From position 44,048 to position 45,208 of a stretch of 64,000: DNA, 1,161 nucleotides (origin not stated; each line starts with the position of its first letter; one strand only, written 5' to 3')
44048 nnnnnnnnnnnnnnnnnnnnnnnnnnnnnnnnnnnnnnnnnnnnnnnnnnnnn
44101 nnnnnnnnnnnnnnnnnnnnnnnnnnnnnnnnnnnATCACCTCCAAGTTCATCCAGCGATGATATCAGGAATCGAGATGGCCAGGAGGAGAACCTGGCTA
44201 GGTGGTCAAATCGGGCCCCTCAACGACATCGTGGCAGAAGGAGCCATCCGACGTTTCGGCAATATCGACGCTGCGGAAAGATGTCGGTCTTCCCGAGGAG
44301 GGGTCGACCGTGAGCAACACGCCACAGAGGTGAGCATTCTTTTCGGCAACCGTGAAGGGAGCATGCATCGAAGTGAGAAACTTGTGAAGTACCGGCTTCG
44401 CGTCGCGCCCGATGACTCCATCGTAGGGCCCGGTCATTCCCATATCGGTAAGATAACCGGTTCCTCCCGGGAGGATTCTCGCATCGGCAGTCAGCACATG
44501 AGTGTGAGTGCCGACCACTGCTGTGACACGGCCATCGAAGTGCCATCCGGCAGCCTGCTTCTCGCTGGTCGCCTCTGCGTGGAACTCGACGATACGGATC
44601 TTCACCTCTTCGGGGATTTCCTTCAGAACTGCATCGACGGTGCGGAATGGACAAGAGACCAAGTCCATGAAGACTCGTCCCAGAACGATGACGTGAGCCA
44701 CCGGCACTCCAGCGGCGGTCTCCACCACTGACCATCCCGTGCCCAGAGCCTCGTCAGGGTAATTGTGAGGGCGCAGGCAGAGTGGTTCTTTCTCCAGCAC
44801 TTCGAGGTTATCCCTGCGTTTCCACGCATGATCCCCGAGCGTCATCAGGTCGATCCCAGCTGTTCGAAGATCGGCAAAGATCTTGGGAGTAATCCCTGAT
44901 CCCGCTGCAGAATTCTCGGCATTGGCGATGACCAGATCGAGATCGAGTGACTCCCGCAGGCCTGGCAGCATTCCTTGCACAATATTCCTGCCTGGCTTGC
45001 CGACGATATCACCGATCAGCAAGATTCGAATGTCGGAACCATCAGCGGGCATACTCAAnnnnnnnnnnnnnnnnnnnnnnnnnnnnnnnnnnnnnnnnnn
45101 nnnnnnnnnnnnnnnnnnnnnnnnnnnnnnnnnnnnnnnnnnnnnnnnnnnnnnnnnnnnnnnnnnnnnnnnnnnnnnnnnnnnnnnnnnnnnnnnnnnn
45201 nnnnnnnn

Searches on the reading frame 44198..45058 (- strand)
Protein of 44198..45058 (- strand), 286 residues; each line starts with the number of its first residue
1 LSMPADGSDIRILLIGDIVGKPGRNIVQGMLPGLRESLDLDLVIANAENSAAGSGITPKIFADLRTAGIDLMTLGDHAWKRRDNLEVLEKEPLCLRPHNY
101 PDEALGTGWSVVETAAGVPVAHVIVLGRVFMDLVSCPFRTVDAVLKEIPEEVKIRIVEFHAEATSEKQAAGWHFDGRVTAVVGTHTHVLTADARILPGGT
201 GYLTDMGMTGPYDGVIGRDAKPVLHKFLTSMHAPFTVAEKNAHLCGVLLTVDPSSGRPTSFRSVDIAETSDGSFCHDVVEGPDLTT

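Call 7: search_protein_families(library=pfam, proteins=[window:44198-45058:-], max_evalue=0.001)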
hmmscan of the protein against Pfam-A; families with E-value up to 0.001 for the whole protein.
window:44198-45058:- (286 aa): 2 families
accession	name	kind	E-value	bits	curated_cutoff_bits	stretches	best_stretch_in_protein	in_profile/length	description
PF13277.11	YmdB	-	4.6e-96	321.4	27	1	13-262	1-251/253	YmdB-like protein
PF00149.33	Metallophos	-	0.00064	20.6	21.5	1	10-188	1-190/191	Calcineurin-like phosphoesterase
